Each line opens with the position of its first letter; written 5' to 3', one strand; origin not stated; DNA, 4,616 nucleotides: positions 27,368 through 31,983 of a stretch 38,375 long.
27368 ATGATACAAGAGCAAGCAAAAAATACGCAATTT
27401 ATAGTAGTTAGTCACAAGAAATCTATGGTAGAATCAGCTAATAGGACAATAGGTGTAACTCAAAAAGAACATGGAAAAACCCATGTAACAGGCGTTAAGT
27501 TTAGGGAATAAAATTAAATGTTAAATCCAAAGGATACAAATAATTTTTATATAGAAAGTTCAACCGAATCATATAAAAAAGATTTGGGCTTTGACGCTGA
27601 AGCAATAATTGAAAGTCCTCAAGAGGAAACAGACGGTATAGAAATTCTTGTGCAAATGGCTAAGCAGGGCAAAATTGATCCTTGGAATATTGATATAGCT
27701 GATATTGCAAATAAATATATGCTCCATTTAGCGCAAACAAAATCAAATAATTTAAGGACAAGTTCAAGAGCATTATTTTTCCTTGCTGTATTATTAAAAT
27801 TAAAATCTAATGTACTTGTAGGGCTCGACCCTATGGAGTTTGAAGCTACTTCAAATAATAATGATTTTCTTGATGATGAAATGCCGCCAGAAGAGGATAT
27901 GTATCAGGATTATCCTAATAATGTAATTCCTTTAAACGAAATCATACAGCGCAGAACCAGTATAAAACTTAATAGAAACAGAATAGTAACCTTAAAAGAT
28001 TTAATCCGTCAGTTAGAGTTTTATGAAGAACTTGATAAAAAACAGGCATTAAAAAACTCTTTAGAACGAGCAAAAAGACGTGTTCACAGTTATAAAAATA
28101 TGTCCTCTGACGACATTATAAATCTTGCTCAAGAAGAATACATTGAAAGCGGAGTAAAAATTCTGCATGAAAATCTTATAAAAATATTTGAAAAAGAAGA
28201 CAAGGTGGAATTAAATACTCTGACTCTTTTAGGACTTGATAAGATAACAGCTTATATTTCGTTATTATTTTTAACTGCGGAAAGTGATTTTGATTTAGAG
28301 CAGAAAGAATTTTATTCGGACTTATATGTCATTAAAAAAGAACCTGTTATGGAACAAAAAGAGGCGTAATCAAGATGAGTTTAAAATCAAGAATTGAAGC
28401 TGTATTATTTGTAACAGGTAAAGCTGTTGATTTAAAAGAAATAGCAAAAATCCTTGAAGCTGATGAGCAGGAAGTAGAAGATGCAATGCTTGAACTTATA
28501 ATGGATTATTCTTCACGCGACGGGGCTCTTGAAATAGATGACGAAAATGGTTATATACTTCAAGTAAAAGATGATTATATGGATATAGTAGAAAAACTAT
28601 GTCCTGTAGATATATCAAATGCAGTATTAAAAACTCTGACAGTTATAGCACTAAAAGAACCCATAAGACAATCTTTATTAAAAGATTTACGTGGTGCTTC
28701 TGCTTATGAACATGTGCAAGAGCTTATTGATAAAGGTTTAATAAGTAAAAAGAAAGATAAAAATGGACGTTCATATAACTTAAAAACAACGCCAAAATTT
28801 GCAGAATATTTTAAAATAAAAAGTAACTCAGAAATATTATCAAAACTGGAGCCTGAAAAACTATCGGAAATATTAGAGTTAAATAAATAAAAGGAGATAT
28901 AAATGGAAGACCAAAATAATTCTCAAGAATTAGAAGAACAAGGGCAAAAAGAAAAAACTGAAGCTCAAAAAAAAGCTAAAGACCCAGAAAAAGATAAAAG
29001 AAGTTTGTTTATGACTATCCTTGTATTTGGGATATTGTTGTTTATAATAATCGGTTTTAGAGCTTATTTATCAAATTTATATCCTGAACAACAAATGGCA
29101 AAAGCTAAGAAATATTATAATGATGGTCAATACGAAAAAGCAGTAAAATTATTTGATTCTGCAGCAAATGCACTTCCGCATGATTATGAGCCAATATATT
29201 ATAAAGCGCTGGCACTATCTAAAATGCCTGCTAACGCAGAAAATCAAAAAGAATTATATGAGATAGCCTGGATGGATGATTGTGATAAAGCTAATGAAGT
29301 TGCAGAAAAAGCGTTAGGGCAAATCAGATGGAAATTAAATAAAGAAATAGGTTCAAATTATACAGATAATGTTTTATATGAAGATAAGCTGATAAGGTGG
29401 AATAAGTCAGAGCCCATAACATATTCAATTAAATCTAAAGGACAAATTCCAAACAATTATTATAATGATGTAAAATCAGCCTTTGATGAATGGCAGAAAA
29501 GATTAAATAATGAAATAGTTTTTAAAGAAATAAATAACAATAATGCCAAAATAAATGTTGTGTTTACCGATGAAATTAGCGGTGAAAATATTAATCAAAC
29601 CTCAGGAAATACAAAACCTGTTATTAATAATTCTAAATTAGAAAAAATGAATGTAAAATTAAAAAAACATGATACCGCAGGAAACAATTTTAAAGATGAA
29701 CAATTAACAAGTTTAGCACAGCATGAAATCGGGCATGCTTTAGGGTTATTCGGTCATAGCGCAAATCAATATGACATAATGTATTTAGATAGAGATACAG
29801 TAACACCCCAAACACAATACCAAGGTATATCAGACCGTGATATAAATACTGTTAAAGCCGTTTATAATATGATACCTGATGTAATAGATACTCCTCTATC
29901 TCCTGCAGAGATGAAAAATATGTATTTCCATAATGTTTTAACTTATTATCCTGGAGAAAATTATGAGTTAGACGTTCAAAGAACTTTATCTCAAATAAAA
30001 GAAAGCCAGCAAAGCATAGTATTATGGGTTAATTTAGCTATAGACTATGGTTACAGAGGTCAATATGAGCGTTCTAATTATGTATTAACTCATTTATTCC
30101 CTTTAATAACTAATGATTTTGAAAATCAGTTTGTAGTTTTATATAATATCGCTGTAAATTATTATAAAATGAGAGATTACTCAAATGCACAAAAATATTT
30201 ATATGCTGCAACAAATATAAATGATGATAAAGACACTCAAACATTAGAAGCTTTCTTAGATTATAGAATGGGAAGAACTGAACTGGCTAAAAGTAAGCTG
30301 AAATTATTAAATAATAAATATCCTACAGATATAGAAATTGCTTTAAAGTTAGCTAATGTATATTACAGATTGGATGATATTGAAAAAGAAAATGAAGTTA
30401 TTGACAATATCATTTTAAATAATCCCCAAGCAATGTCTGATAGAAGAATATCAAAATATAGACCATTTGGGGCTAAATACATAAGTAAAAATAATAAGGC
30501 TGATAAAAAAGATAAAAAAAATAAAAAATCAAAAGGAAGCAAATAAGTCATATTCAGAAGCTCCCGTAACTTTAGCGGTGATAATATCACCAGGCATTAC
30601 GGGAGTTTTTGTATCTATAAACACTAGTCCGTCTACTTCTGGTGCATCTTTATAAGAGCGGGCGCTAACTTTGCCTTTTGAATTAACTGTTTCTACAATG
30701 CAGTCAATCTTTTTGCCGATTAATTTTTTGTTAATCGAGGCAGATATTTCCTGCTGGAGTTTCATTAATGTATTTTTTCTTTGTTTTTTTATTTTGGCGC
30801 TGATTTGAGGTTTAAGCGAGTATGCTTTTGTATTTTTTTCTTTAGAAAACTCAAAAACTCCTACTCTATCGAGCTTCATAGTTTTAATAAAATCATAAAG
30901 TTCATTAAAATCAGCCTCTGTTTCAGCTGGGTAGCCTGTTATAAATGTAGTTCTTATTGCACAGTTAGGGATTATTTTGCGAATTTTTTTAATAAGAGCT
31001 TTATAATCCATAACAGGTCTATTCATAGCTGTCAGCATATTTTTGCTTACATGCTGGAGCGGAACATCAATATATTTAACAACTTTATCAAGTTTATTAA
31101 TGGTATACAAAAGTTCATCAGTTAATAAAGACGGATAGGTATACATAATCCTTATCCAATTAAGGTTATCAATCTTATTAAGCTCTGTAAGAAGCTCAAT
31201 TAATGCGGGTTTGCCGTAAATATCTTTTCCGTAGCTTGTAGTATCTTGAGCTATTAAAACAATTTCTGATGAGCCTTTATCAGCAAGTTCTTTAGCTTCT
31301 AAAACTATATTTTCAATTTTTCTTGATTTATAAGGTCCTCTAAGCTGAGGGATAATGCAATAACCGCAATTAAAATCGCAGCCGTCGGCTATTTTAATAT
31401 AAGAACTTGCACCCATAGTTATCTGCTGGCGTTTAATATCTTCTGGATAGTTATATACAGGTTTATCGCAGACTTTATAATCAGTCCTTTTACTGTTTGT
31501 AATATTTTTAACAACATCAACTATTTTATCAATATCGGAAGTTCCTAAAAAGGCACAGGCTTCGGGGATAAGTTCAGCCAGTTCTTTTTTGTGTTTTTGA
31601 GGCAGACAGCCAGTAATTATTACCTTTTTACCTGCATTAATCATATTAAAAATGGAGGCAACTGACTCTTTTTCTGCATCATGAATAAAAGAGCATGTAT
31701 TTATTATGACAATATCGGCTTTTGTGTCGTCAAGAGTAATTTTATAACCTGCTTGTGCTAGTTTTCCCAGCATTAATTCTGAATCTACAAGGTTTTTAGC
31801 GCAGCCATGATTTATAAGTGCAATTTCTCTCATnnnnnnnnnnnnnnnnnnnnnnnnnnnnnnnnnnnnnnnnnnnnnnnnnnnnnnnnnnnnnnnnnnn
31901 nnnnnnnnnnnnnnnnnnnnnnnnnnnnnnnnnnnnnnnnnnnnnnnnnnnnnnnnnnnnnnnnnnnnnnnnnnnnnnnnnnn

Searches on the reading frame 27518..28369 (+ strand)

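Call 67: search_protein_families(library=pfam, proteins=[window:27518-28369:+], max_evalue=0.00001)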
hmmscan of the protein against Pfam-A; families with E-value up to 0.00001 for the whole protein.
window:27518-28369:+ (283 aa): 1 family
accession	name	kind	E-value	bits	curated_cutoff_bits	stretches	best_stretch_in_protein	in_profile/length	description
PF02616.19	SMC_ScpA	-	7.6e-13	49.4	24.6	1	47-271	1-229/232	Segregation and condensation protein ScpA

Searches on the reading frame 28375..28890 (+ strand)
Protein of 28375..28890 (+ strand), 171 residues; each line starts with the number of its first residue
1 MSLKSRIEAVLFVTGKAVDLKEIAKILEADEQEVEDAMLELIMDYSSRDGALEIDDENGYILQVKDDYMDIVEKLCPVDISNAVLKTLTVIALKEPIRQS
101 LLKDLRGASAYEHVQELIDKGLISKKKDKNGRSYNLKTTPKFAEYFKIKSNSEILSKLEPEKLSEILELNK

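Call 67: search_protein_families(library=pfam, proteins=[window:28375-28890:+], max_evalue=0.00001)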
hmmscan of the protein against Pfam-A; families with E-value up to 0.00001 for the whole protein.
window:28375-28890:+ (171 aa): 1 family
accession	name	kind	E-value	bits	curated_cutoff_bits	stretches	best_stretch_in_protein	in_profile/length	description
PF04079.22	SMC_ScpB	-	2.4e-39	134.9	27.4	1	6-154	2-157/160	Segregation and condensation complex subunit ScpB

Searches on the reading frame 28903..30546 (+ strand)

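Call 67: search_protein_families(library=pfam, proteins=[window:28903-30546:+], max_evalue=0.00001)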
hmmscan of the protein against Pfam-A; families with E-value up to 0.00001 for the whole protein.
window:28903-30546:+ (547 aa): 3 families
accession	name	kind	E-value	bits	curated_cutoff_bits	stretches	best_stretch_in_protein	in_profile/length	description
PF00413.30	Peptidase_M10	-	8.6e-15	55.4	24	1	165-321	1-158/159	Matrixin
PF20225.4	DUF6584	-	7.2e-07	29.8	27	0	455-493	15-53/171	Family of unknown function (DUF6584)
PF07719.23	TPR_2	-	6.3e-06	26.4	27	0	65-93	5-33/34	Tetratricopeptide repeat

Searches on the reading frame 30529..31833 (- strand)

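Call 67: search_protein_families(library=pfam, proteins=[window:30529-31833:-], max_evalue=0.00001)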
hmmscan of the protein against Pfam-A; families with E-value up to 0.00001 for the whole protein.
window:30529-31833:- (434 aa): 3 families
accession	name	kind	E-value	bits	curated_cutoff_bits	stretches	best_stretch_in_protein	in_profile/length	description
PF00919.26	UPF0004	-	3.1e-24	85.3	27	1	4-97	2-98/98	Uncharacterized protein family UPF0004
PF04055.27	Radical_SAM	-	2.6e-22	80.2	29.5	1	147-316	2-166/166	Radical SAM superfamily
PF18693.7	TRAM_2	-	3.4e-17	62.8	27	1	372-433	1-61/63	TRAM domain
